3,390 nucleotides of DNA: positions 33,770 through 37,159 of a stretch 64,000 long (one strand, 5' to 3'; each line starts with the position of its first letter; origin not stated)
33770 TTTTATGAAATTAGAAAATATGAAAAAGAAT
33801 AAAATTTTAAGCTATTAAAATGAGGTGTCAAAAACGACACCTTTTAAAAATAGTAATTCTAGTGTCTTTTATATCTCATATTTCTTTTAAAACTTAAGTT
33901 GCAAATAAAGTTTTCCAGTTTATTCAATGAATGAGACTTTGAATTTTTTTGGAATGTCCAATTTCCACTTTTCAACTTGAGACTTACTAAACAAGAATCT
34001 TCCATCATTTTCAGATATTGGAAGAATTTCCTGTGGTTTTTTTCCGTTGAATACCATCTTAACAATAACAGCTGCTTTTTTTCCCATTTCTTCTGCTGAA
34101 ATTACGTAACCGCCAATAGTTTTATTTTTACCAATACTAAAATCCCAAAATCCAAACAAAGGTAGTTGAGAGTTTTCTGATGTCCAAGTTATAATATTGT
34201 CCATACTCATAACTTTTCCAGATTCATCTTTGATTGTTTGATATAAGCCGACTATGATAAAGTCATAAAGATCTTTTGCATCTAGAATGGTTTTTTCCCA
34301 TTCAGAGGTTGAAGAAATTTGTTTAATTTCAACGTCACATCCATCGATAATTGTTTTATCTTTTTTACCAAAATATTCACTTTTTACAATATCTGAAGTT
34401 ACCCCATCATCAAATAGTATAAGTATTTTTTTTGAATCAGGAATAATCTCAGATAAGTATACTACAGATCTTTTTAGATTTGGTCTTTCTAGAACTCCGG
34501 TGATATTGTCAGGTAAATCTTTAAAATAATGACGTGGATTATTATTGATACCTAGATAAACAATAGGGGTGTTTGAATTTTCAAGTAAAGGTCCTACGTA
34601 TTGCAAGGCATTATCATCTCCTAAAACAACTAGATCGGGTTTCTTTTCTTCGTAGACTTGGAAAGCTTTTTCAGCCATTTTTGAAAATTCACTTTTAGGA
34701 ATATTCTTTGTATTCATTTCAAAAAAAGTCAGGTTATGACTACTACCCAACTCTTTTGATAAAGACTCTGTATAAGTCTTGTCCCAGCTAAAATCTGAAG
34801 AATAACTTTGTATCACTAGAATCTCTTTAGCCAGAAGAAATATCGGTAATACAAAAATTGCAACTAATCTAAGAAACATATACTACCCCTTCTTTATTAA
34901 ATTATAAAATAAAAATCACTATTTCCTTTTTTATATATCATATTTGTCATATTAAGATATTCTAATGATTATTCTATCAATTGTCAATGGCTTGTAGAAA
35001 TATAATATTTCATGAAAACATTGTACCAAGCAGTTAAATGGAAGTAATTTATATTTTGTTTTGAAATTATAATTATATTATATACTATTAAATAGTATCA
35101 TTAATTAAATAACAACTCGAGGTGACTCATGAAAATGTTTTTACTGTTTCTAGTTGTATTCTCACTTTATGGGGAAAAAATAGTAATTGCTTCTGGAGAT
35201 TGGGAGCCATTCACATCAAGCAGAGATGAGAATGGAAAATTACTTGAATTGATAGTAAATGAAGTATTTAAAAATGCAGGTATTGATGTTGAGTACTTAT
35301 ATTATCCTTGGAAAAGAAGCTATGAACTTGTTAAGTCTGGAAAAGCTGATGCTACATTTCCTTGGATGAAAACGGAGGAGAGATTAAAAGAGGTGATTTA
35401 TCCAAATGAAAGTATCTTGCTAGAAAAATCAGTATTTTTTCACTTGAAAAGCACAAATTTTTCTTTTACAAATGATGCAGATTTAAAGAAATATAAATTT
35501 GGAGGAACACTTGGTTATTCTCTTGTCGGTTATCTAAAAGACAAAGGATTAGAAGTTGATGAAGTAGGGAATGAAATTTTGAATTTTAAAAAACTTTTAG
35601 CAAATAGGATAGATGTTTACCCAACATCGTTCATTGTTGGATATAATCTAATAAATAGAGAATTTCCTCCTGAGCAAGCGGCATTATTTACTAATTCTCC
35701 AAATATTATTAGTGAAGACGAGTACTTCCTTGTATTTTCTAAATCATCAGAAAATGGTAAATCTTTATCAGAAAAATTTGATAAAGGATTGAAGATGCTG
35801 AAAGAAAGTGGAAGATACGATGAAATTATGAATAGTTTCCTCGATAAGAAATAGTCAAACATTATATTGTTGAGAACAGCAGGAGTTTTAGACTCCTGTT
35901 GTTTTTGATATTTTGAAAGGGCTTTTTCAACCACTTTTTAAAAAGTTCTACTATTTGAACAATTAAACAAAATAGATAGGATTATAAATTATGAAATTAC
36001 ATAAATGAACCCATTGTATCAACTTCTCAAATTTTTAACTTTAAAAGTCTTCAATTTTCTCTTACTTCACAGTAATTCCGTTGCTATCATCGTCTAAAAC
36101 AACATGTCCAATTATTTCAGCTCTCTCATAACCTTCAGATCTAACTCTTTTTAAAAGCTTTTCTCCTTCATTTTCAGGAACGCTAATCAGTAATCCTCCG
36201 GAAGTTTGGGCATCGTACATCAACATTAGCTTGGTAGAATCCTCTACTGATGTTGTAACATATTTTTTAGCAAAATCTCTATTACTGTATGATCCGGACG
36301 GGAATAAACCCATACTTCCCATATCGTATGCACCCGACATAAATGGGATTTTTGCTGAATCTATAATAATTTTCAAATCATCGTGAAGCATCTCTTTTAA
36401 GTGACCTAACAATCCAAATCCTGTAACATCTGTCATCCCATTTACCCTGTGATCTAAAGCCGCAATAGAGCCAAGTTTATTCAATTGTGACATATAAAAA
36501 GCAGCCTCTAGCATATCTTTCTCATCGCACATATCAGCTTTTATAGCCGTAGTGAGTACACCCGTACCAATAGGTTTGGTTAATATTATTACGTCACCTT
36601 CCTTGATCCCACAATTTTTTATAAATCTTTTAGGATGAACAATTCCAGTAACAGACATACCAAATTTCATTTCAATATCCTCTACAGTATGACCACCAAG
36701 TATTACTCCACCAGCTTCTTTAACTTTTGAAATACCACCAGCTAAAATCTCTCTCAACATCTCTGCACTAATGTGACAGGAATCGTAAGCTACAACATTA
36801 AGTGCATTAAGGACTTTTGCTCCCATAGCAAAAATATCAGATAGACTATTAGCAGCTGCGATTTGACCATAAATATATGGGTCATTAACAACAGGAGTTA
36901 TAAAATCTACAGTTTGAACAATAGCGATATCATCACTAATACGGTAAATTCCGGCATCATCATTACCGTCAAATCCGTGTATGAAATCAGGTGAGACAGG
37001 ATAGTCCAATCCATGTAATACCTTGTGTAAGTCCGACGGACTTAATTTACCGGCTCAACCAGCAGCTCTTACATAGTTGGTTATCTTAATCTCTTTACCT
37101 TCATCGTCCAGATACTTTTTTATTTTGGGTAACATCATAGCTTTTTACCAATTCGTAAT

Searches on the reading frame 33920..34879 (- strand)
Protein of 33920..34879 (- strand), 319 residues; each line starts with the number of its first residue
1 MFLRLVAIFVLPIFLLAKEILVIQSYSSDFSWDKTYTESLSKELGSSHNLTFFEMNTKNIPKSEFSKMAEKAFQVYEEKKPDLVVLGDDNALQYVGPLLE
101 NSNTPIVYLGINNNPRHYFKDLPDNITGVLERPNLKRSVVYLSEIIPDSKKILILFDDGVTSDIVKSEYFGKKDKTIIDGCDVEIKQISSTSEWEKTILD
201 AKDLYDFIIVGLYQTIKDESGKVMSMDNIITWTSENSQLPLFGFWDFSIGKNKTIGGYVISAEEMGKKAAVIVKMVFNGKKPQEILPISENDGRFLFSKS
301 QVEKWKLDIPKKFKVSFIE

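Call 5: search_protein_families(library=pfam, proteins=[window:33920-34879:-], max_evalue=0.01)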
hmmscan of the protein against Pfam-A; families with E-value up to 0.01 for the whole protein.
window:33920-34879:- (319 aa): 1 family
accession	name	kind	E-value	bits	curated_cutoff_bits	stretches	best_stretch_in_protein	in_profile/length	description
PF04392.18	ABC_sub_bind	-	1.1e-10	41.6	25.9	1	78-312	58-284/293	ABC transporter substrate binding protein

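Call 6: search_protein_families(library=ncbifam, proteins=[window:33920-34879:-], max_evalue=0.01)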
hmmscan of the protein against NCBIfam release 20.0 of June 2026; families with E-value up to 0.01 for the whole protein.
window:33920-34879:- (319 aa): 1 family
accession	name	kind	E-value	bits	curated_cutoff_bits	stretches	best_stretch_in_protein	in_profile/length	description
NF041285.1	ABC_SBP_TrpX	equivalog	9e-11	41.4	390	1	124-313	137-317/322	tryptophan ABC transporter substrate-binding protein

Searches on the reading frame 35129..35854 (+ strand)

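Call 5: search_protein_families(library=pfam, proteins=[window:35129-35854:+], max_evalue=0.01)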
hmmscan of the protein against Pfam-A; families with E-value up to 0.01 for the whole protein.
window:35129-35854:+ (241 aa): 1 family
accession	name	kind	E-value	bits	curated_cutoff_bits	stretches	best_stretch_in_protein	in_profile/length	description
PF00497.25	SBP_bac_3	-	1.9e-11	44.3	26.4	1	19-238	3-130/132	Bacterial extracellular solute-binding proteins, family 3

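Call 6: search_protein_families(library=ncbifam, proteins=[window:35129-35854:+], max_evalue=0.01)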
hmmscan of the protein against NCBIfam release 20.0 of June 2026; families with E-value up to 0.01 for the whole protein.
window:35129-35854:+ (241 aa): 1 family
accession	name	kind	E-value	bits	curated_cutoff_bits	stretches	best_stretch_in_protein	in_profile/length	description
TIGR01096.1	3A0103s03R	subfamily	3.3e-06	26.8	256.35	1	42-237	53-249/250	lysine/arginine/ornithine ABC transporter substrate-binding protein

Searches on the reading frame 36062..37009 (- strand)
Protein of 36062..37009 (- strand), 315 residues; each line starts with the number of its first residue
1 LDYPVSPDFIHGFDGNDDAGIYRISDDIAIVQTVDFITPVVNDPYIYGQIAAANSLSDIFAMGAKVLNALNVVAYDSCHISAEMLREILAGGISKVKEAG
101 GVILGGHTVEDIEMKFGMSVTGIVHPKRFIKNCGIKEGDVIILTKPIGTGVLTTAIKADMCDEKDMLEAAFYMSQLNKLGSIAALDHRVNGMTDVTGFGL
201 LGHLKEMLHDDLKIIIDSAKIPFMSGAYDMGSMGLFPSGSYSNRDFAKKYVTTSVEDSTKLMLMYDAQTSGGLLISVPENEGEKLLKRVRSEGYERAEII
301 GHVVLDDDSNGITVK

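Call 17: find_homologous_proteins(query=window:36062-37009:-, max_evalue=1e-20)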
Query window:36062-37009:- (315 aa): 8000 proteins with E <= 1e-20 among 8000 candidates; the best 120 are listed.
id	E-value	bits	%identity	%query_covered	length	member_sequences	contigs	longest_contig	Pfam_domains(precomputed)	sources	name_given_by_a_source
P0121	1.8e-203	693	100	100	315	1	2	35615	PF00586.30,PF02769.28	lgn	-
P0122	3.3e-122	426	62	96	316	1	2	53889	PF00586.30,PF02769.28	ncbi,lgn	-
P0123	1.5e-114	401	59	96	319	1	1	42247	PF00586.30,PF02769.28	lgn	-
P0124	2.5e-114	400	57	98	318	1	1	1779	PF00586.30,PF02769.28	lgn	-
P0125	2.7e-114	400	61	98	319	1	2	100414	PF00586.30,PF02769.28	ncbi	-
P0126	9.2e-114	398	58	98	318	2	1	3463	PF00586.30,PF02769.28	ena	-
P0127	1.2e-113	398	59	97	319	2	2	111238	PF00586.30,PF02769.28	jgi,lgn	jgi:selenide,water dikinase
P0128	7.0e-112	392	60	97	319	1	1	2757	PF00586.30,PF02769.28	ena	-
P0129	1.0e-111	391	59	97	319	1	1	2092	PF00586.30,PF02769.28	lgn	-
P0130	5.0e-111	389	58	97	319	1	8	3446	PF00586.30,PF02769.28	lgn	-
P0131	6.5e-111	389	57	96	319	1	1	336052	PF00586.30,PF02769.28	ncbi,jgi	jgi:selenide, water dikinase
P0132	1.8e-110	387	59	96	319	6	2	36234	PF00586.30,PF02769.28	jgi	jgi:selenide,water dikinase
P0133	2.1e-110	387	59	96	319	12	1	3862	PF00586.30,PF02769.28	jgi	jgi:selenide,water dikinase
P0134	2.8e-110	387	58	100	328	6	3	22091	PF00586.30,PF02769.28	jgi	-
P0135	6.7e-110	385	59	96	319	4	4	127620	PF00586.30,PF02769.28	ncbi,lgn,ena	-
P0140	5.8e-109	382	58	96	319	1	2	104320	PF00586.30,PF02769.28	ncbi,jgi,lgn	jgi:selenide,water dikinase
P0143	2.2e-108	380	57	100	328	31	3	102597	PF00586.30,PF02769.28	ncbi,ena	-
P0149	7.2e-108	379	57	98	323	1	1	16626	PF00586.30,PF02769.28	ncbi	-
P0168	6.6e-106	372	55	100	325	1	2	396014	PF00586.30,PF02769.28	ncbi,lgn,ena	-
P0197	1.2e-103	365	55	97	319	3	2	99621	PF00586.30,PF02769.28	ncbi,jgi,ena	-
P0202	2.8e-103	364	54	96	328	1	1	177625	PF00586.30,PF02769.28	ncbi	-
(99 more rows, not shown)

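Call 18: find_encoding_contigs(protein=P0125, flank=6000, max_places=1)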
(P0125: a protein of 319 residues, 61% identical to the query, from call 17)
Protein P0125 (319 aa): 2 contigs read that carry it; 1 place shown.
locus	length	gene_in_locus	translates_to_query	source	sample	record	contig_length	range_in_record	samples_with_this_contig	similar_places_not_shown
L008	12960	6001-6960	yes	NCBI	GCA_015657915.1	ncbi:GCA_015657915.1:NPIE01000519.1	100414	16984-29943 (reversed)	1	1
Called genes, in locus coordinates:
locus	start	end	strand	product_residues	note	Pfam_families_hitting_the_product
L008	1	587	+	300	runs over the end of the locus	-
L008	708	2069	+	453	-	PF03616:Glt_symporter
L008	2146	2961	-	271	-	PF03502:Channel_Tsx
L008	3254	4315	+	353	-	PF04143:Sulf_transp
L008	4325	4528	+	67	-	PF01206:TusA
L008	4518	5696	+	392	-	PF00155:Aminotran_1_2, PF00266:Aminotran_5, PF01041:DegT_DnrJ_EryC1, PF01212:Beta_elim_lyase (weak), PF01053:Cys_Met_Meta_PP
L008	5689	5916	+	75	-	PF11823:Se_S_carrier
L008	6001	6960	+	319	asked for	PF00586:AIRS, PF02769:AIRS_C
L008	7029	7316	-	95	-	-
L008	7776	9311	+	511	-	PF01171:ATP_bind_3, PF03483:B3_4 (faint), PF11734:TilS_C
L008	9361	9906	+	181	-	PF00156:Pribosyltran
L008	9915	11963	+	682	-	PF06480:FtsH_ext, PF00004:AAA, PF07728:AAA_5 (weak), PF17862:AAA_lid_3, PF01434:Peptidase_M41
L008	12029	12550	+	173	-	PF00227:Proteasome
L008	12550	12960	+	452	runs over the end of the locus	PF00493:MCM (faint), PF00004:AAA (weak), PF07728:AAA_5 (faint), PF13401:AAA_22 (weak), PF00004:AAA, PF07724:AAA_2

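Call 19: find_encoding_contigs(protein=P0123, flank=6000, max_places=1)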
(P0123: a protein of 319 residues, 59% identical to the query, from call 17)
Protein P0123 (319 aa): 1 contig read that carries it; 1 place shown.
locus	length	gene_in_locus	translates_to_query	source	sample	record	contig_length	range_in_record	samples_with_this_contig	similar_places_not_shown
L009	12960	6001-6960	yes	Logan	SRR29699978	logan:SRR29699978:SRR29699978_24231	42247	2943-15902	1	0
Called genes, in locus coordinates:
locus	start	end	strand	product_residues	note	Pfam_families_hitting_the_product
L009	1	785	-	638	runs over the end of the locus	PF02824:TGS, PF07973:tRNA_SAD, PF00587:tRNA-synt_2b, PF03129:HGTP_anticodon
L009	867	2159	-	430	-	PF01547:SBP_bac_1, PF13416:SBP_bac_8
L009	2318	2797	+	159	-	PF01613:Flavin_Reduct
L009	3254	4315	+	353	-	PF04143:Sulf_transp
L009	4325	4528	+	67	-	PF01206:TusA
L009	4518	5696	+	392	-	PF00155:Aminotran_1_2, PF00266:Aminotran_5, PF00282:Pyridoxal_deC (weak), PF01041:DegT_DnrJ_EryC1, PF01212:Beta_elim_lyase, PF01053:Cys_Met_Meta_PP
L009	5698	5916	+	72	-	PF11823:Se_S_carrier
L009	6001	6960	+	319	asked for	PF00586:AIRS, PF02769:AIRS_C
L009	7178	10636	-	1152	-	PF08126:Propeptide_C25 (weak), PF01364:Peptidase_C25, PF13860:FlgD_ig (weak), PF18962:Por_Secre_tail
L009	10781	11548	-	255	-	-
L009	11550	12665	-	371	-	PF03372:Exo_endo_phos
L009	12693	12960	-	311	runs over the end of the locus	PF01699:Na_Ca_ex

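Call 20: find_encoding_contigs(protein=P0127, flank=6000, max_places=1)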
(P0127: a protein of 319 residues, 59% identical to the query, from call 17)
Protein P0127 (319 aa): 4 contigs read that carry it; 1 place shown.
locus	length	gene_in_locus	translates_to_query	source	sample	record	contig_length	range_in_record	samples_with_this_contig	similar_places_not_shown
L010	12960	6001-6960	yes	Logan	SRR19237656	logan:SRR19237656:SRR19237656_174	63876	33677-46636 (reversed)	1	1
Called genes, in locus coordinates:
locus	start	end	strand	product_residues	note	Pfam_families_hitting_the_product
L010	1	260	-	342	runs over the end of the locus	PF01916:DS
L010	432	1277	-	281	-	PF00491:Arginase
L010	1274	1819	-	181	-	PF01862:PvlArgDC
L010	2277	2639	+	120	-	-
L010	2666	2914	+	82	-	-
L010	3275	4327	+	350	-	PF04143:Sulf_transp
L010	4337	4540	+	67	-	PF01206:TusA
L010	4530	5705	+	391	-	PF00266:Aminotran_5, PF00155:Aminotran_1_2, PF01053:Cys_Met_Meta_PP, PF01212:Beta_elim_lyase, PF01041:DegT_DnrJ_EryC1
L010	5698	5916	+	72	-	PF11823:Se_S_carrier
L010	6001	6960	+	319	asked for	PF00586:AIRS, PF02769:AIRS_C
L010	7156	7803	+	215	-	PF01381:HTH_3, PF12844:HTH_19, PF00717:Peptidase_S24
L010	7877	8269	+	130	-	PF13453:Zn_ribbon_TFIIB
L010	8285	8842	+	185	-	PF04011:LemA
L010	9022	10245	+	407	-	PF01435:Peptidase_M48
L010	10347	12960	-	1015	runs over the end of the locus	PF00041:fn3 (faint), PF13620:CarboxypepD_reg (weak), PF13860:FlgD_ig, PF18962:Por_Secre_tail (weak)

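Call 42: list_cluster_members(proteins=[P0122, P0125, P0131, P0135, P0140, P0143, P0149, P0168, P0197, P0202])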
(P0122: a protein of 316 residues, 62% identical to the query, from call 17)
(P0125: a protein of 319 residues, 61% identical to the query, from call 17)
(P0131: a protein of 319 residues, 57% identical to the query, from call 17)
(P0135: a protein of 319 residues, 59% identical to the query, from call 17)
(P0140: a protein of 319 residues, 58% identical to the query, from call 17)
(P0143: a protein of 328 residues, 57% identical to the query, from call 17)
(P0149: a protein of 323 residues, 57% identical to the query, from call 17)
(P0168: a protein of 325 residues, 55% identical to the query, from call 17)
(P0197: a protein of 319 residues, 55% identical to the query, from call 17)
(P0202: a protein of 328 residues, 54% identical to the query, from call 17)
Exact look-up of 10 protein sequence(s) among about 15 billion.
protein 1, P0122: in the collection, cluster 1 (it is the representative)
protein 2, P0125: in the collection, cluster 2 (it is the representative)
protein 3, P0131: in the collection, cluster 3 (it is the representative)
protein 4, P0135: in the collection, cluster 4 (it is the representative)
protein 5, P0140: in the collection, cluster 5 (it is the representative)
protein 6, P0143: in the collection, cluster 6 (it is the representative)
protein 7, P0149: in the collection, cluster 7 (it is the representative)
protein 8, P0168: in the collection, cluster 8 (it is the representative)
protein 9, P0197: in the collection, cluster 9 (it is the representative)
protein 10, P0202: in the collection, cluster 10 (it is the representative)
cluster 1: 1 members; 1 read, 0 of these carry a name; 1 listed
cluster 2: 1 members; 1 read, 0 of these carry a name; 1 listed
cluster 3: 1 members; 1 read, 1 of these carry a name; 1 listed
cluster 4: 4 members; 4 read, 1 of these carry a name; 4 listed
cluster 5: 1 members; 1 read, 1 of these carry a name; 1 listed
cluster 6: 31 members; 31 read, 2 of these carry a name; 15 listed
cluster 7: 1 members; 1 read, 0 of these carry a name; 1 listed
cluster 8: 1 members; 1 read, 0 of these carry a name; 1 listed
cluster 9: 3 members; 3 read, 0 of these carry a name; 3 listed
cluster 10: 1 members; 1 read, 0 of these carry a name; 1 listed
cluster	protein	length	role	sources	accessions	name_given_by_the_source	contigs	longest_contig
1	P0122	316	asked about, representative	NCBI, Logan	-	-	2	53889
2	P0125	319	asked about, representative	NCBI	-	-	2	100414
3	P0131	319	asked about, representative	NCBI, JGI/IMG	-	selenide, water dikinase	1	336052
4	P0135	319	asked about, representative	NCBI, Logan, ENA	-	-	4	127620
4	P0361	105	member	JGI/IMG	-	selenide,water dikinase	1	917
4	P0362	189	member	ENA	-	-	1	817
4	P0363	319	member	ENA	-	-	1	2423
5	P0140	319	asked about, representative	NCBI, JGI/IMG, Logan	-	selenide,water dikinase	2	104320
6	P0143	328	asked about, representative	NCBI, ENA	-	-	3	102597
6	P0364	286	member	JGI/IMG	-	selenide, water dikinase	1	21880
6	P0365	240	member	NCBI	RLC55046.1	MAG: selenide, water dikinase SelD, partial [Candidatus Cloacimonadota bacterium]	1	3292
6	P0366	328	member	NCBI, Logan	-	-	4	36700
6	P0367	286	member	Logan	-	-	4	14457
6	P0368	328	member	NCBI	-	-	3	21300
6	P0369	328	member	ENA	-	-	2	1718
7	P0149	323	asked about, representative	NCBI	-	-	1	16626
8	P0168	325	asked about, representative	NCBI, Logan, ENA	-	-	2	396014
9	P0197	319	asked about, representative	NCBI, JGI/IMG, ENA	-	-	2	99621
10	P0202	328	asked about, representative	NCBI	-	-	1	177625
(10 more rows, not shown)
